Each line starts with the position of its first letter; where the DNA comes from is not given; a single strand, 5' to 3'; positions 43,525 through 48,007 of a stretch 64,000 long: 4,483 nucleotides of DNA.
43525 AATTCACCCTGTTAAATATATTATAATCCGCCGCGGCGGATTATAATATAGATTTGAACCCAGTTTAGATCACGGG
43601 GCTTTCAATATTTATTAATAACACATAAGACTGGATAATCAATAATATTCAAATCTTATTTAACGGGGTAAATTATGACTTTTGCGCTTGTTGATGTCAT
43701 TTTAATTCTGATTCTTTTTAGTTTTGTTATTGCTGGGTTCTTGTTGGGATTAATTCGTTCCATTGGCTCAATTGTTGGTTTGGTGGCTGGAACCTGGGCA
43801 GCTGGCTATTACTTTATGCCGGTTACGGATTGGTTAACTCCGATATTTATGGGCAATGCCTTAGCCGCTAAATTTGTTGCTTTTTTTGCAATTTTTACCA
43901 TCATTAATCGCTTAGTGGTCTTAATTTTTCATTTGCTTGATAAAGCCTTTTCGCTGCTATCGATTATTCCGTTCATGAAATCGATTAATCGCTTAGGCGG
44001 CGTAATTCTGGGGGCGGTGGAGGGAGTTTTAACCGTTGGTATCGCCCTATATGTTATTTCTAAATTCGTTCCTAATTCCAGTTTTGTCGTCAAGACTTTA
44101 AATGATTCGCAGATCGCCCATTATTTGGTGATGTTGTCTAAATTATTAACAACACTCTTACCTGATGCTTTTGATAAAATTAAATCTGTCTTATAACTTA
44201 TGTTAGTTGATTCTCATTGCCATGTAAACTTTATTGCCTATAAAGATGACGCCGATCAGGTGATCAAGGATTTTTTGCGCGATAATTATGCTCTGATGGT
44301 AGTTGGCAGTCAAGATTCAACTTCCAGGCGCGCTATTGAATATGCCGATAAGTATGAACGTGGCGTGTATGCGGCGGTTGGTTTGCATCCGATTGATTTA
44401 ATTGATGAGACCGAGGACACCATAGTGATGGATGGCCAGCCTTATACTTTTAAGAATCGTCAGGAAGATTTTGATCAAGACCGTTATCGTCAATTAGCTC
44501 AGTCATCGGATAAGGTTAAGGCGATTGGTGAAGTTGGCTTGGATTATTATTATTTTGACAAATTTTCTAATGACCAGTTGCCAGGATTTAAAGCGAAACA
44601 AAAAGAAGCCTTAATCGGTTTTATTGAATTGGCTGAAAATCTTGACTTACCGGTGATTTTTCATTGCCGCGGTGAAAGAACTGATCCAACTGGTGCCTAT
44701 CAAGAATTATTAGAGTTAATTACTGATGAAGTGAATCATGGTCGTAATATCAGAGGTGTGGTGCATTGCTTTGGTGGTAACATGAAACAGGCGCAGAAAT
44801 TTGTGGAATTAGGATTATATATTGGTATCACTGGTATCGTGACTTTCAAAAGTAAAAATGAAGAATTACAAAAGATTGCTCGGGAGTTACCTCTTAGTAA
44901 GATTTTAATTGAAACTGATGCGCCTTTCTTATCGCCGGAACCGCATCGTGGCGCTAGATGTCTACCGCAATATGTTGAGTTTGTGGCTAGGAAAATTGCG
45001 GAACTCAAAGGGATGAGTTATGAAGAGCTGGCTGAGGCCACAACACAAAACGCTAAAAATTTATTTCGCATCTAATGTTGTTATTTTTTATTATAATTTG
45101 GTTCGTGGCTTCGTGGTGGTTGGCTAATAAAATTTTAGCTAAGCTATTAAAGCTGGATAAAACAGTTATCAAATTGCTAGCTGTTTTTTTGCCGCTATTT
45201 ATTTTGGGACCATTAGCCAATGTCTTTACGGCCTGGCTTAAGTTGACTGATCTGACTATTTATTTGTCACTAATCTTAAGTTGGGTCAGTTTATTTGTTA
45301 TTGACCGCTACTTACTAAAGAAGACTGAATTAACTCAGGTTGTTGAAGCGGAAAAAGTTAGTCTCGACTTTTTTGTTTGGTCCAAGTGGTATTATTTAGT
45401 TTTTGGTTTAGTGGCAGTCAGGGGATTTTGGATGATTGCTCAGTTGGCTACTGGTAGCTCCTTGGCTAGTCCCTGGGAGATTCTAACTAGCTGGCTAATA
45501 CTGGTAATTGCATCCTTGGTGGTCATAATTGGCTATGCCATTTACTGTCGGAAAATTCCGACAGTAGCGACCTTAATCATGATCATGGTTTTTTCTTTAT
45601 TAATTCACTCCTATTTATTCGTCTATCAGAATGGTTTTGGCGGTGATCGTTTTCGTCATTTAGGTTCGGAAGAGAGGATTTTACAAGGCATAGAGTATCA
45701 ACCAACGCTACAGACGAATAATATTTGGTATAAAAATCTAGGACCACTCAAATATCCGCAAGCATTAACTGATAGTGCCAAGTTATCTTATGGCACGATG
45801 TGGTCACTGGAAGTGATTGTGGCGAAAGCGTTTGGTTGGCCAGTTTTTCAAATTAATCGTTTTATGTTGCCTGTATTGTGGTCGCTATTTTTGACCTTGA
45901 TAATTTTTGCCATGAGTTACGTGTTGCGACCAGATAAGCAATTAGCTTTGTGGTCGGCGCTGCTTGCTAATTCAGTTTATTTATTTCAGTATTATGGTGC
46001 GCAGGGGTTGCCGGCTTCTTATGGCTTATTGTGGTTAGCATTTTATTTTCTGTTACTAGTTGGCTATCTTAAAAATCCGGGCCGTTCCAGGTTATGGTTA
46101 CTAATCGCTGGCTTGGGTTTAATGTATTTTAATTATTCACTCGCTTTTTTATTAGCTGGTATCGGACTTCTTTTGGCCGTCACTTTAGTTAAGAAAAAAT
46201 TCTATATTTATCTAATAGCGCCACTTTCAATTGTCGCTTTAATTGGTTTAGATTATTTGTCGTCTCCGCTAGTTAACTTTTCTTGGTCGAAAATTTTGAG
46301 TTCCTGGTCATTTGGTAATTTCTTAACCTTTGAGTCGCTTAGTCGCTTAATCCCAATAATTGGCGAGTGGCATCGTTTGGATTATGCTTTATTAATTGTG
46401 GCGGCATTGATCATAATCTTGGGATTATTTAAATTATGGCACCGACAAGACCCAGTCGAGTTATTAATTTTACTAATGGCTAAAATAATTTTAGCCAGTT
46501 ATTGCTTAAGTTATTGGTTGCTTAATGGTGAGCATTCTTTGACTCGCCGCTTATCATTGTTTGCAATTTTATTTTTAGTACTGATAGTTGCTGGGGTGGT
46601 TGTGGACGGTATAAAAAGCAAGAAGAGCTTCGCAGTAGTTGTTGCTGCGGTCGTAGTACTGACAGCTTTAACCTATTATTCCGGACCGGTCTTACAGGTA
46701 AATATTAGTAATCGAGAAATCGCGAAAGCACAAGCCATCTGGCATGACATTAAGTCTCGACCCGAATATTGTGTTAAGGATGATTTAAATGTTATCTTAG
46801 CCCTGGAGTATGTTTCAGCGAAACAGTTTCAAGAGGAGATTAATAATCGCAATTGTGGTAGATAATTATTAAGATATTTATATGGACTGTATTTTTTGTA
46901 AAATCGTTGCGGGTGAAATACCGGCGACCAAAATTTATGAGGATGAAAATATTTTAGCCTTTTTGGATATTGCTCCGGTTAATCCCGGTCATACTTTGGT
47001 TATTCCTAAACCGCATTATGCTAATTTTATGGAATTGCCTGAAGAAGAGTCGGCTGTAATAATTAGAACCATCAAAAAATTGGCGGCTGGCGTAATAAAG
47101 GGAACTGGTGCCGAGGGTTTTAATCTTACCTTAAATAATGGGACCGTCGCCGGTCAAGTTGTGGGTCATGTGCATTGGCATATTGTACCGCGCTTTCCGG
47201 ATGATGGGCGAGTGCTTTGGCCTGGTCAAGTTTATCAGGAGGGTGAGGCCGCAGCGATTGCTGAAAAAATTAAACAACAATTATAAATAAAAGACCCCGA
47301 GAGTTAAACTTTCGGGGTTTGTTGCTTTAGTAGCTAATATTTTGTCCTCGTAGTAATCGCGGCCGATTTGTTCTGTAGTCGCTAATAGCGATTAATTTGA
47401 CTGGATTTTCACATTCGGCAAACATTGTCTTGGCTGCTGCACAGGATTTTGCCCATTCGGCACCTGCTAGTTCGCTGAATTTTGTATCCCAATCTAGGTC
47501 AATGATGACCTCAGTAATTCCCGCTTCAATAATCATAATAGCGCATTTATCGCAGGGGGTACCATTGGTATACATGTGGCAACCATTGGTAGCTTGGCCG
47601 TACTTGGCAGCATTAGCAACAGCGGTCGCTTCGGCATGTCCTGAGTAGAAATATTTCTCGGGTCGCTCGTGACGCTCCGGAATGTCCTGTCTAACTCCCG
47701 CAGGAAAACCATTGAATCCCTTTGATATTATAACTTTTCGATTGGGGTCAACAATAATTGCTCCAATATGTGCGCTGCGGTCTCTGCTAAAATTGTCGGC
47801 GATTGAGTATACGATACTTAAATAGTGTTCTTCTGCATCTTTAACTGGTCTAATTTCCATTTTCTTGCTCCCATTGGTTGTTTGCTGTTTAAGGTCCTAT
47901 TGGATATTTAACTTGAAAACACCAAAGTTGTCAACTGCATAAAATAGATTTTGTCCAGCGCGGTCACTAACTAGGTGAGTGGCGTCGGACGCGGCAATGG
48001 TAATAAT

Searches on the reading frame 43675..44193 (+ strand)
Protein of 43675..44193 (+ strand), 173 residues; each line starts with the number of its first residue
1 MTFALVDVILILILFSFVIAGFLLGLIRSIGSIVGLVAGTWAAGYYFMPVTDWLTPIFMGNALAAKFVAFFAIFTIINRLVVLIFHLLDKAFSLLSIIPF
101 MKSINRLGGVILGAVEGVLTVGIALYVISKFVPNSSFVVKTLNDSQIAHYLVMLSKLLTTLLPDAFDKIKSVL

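Call 93: search_protein_families(library=pfam, proteins=[window:43675-44193:+], max_evalue=0.001)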
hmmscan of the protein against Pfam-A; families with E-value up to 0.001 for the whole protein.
window:43675-44193:+ (173 aa): 1 family
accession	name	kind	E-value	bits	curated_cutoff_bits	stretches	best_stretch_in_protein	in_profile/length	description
PF02674.22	Colicin_V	-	4.5e-22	79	29.3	1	6-153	1-141/144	Colicin V production protein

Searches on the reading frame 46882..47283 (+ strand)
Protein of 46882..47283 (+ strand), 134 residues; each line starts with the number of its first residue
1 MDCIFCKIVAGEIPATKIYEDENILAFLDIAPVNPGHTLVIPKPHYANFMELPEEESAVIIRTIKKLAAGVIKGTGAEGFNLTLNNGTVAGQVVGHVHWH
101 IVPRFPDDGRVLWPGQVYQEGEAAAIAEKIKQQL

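Call 93: search_protein_families(library=pfam, proteins=[window:46882-47283:+], max_evalue=0.001)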
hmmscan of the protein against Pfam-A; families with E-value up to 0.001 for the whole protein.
window:46882-47283:+ (134 aa): 2 families
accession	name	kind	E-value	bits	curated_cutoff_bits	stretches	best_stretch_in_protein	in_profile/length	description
PF01230.28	HIT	-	8.5e-28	97.3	21.5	1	11-106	2-97/98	HIT domain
PF11969.13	DcpS_C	-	4.7e-16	59.7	24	1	3-102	2-100/114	Scavenger mRNA decapping enzyme C-term binding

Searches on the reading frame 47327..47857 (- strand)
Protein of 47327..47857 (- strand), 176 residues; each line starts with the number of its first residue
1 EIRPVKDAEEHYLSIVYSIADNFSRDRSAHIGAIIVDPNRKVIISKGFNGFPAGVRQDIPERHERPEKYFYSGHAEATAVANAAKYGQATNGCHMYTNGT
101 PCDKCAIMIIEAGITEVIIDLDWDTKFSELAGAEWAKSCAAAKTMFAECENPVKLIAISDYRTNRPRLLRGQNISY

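Call 93: search_protein_families(library=pfam, proteins=[window:47327-47857:-], max_evalue=0.001)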
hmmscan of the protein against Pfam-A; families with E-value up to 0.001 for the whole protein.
window:47327-47857:- (176 aa): 2 families
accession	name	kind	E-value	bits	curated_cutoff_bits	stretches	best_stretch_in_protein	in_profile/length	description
PF00383.29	dCMP_cyt_deam_1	-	2.1e-17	63.3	25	1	9-119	4-100/102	Cytidine and deoxycytidylate deaminase zinc-binding region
PF14437.12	MafB19-deam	-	6.7e-11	42.7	27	1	16-122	10-102/142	MafB19-like deaminase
